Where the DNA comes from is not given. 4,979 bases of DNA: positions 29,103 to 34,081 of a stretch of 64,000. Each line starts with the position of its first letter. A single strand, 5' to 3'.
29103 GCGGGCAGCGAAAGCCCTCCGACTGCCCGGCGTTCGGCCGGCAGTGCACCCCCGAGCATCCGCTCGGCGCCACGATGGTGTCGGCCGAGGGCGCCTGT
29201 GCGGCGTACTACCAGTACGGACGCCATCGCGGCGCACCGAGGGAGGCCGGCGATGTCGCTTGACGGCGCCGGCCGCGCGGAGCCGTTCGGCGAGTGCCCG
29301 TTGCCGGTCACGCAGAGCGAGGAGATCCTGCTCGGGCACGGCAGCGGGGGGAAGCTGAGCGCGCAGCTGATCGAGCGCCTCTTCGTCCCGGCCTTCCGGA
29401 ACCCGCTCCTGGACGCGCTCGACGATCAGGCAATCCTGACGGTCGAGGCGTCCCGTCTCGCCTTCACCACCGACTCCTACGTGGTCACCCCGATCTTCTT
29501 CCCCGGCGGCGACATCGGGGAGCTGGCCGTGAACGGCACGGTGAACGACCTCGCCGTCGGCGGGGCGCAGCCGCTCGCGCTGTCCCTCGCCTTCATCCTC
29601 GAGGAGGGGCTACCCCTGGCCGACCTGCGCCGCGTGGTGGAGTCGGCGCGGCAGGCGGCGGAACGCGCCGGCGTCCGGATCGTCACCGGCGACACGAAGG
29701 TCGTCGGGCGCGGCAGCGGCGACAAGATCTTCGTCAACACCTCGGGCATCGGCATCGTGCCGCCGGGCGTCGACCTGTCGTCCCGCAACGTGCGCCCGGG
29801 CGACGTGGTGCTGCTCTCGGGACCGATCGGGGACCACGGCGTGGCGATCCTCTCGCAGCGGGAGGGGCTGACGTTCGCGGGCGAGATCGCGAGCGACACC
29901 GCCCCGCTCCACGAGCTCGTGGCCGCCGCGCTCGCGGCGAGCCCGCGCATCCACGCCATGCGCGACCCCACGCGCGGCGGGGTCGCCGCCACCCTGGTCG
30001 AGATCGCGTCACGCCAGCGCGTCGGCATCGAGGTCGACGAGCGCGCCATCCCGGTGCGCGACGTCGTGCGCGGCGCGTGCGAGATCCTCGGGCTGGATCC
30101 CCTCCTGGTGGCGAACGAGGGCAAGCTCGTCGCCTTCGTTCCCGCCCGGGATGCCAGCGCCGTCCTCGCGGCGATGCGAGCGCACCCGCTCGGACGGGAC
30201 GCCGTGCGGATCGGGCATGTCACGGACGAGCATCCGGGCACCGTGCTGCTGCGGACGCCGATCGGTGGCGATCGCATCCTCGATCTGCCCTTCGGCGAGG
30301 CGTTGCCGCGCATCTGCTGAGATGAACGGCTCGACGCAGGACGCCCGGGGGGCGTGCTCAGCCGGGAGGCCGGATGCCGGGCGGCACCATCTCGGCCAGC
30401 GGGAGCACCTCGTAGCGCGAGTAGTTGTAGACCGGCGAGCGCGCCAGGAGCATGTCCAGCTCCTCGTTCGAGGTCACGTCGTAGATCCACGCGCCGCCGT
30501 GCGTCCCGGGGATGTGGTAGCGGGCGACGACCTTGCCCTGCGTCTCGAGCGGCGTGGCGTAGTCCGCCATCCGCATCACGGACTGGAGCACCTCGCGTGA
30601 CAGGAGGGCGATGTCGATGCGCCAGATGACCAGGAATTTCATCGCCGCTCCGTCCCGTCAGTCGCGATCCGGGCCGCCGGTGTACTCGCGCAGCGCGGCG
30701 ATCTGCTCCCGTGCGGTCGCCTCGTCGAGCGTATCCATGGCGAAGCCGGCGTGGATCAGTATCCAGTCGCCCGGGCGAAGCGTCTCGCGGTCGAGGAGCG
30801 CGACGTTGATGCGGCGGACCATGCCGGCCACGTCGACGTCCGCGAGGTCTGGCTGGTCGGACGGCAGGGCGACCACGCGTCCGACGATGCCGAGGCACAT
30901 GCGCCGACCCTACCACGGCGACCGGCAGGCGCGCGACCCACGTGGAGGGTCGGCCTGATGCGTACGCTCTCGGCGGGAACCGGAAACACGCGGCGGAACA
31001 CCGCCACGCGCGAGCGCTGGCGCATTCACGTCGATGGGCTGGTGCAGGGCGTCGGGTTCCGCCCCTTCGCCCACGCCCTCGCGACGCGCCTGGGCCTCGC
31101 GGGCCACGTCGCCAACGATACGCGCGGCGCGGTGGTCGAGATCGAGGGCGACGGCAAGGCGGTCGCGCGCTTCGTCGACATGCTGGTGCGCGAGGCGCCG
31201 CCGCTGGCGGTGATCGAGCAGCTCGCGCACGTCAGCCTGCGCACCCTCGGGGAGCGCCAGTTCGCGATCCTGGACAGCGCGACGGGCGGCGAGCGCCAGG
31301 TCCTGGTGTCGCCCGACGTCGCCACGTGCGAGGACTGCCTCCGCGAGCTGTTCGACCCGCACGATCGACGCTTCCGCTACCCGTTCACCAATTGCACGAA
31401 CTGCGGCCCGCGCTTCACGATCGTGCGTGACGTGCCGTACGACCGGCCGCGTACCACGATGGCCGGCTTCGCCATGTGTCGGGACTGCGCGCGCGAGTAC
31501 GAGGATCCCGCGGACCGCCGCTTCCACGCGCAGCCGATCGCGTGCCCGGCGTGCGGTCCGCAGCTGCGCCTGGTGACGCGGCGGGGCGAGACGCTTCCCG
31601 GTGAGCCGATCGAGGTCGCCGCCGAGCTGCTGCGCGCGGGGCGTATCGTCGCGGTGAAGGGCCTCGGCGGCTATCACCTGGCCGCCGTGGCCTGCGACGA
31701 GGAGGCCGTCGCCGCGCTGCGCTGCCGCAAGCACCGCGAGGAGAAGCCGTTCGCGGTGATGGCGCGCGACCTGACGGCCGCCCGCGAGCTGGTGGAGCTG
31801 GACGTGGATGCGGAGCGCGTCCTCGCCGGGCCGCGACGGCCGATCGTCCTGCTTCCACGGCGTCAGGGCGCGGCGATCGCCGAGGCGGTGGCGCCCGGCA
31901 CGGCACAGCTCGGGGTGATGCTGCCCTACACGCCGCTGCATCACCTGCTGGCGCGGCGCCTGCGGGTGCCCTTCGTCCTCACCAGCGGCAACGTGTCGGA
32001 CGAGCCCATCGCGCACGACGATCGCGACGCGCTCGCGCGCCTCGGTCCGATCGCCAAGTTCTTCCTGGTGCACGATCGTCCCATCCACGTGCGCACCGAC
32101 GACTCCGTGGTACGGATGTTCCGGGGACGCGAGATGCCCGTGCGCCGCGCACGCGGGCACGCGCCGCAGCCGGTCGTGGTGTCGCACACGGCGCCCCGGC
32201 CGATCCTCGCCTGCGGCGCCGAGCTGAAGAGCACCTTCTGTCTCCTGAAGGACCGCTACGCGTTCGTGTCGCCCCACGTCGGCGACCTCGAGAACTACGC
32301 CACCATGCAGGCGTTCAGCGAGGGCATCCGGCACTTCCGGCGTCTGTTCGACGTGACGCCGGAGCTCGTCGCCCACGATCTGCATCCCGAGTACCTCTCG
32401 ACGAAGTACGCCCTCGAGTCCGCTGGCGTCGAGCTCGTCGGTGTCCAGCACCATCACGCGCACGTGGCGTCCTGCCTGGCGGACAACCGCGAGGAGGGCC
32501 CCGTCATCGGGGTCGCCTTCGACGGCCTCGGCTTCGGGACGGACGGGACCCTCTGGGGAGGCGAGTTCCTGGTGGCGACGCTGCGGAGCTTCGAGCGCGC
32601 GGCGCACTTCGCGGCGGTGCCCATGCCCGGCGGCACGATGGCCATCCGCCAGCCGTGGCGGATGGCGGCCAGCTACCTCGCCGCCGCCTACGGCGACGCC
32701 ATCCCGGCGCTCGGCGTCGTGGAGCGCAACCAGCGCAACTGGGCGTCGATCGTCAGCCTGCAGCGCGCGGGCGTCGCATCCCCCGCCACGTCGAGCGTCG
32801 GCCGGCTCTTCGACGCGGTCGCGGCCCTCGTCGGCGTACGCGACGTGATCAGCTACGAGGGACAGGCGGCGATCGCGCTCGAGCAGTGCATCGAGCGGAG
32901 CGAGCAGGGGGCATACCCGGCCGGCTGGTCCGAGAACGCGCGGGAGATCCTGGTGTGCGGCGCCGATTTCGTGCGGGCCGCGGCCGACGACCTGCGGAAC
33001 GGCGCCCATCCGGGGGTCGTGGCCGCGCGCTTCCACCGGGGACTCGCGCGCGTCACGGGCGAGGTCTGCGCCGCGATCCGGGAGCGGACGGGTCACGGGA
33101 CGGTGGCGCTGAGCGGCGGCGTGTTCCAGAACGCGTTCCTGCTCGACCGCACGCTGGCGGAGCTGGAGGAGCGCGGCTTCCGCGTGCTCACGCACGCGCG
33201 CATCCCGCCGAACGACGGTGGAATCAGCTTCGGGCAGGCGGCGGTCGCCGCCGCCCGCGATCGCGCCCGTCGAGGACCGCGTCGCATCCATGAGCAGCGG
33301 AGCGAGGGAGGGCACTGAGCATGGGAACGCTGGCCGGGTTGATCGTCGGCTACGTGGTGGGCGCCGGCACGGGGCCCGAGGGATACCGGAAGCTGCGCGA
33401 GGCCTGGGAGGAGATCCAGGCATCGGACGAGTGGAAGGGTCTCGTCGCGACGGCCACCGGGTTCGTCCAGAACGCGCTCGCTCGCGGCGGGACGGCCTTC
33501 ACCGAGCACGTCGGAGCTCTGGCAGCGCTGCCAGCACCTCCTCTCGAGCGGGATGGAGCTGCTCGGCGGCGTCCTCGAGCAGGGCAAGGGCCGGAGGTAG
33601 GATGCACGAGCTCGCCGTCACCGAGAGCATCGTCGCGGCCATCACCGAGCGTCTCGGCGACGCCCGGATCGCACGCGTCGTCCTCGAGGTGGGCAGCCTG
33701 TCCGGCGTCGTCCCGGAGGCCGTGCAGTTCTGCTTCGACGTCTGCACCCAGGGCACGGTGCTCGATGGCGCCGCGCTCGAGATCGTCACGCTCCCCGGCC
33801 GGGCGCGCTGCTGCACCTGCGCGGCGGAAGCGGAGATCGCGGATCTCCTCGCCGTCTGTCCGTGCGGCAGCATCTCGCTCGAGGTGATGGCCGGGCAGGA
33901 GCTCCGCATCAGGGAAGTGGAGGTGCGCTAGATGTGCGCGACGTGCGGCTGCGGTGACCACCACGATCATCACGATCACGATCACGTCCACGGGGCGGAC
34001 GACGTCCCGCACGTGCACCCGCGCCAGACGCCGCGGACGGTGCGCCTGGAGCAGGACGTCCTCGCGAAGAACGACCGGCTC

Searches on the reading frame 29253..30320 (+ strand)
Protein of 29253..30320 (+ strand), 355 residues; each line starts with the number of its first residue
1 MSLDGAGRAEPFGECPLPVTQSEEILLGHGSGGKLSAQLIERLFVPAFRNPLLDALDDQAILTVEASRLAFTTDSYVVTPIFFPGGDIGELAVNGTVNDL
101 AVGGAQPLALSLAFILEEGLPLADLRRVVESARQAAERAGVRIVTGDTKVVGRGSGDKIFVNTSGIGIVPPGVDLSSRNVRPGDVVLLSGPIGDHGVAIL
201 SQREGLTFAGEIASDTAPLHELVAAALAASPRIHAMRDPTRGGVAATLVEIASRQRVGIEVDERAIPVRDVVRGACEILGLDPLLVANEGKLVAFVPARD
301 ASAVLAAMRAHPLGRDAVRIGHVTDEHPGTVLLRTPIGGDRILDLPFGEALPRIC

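Call 11: search_protein_families(library=pfam, proteins=[window:29253-30320:+], max_evalue=0.01)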
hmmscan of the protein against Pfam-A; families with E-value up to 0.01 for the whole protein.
window:29253-30320:+ (355 aa): 2 families
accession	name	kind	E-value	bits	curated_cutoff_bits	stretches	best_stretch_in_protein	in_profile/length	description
PF02769.27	AIRS_C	-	9.9e-32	110.7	23.1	1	181-331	1-153/156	AIR synthase related protein, C-terminal domain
PF00586.29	AIRS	-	7.3e-24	84.8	24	1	57-169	2-112/112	AIR synthase related protein, N-terminal domain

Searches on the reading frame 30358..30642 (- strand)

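Call 11: search_protein_families(library=pfam, proteins=[window:30358-30642:-], max_evalue=0.01)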
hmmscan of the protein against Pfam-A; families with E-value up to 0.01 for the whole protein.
window:30358-30642:- (94 aa): 3 families
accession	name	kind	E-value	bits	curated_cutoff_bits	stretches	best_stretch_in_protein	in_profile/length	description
PF02426.22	MIase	-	1.5e-10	41.5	26.7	1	1-84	1-86/90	Muconolactone delta-isomerase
PF11746.14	DUF3303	-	0.00076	20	21.2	1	1-66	1-64/92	Domain of unknown function (DUF3303)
PF03795.20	YCII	-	0.0013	19.6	24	1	4-84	4-93/95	YCII-related domain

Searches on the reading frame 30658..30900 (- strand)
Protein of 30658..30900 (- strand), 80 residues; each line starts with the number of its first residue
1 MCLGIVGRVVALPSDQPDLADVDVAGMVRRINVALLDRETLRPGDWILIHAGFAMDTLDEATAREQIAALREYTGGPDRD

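Call 11: search_protein_families(library=pfam, proteins=[window:30658-30900:-], max_evalue=0.01)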
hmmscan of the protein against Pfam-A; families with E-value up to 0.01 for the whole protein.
window:30658-30900:- (80 aa): 1 family
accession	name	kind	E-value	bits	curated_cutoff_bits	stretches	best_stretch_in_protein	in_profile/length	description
PF01455.23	HupF_HypC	-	3.9e-20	72.2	28.5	1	1-70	1-65/65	HupF/HypC family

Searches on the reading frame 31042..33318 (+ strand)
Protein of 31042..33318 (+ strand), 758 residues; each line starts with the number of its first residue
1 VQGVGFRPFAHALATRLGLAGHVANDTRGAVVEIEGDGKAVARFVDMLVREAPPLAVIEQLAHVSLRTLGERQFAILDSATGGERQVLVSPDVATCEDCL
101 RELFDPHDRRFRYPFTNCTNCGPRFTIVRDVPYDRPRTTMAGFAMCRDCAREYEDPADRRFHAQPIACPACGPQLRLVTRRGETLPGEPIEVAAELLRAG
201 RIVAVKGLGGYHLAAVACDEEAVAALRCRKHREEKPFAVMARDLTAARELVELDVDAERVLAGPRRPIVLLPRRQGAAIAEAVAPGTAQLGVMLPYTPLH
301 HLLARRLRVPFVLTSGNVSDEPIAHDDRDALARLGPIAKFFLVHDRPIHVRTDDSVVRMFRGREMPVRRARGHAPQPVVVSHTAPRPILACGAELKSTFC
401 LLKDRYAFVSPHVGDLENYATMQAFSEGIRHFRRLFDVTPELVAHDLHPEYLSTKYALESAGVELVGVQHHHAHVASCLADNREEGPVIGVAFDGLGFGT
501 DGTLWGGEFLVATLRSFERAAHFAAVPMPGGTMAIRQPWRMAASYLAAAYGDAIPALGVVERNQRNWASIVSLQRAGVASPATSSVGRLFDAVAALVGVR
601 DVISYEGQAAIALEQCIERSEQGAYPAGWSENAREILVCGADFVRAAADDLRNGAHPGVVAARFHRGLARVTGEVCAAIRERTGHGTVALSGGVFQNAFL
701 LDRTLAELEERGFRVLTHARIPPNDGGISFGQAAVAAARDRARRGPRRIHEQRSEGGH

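Call 11: search_protein_families(library=pfam, proteins=[window:31042-33318:+], max_evalue=0.01)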
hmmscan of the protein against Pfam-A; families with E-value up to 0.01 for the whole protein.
window:31042-33318:+ (758 aa): 5 families
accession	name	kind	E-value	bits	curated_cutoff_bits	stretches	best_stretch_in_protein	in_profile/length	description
PF22521.2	HypF_C_2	-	2.4e-80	270.2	27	1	490-732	1-241/241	Carbamoyltransferase, Kae1-like Domain, second subdomain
PF01300.24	Sua5_yciO_yrdC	-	1.9e-40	138.7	25.1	1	195-369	1-177/178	Telomere recombination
PF17788.7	HypF_C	-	7.1e-37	126.5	23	1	385-481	3-99/99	HypF Kae1-like domain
PF07503.17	zf-HYPF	-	4.2e-36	122.9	23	2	95-128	1-34/34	HypF finger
PF00708.24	Acylphosphatase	-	8.4e-13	48.9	22.5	1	2-76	10-85/85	Acylphosphatase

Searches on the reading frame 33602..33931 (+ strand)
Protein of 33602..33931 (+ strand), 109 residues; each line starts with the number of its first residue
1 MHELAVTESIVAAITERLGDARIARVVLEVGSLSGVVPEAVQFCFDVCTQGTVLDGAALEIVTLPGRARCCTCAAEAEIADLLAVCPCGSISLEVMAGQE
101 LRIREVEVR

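Call 57: search_protein_families(library=pfam, proteins=[window:33602-33931:+], max_evalue=0.001)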
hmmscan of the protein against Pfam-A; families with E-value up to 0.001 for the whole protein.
window:33602-33931:+ (109 aa): 1 family
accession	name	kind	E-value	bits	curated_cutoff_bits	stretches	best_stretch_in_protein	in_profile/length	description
PF01155.25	HypA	-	1.6e-29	102.6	28.9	1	1-108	1-112/112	Hydrogenase/urease nickel incorporation, metallochaperone, hypA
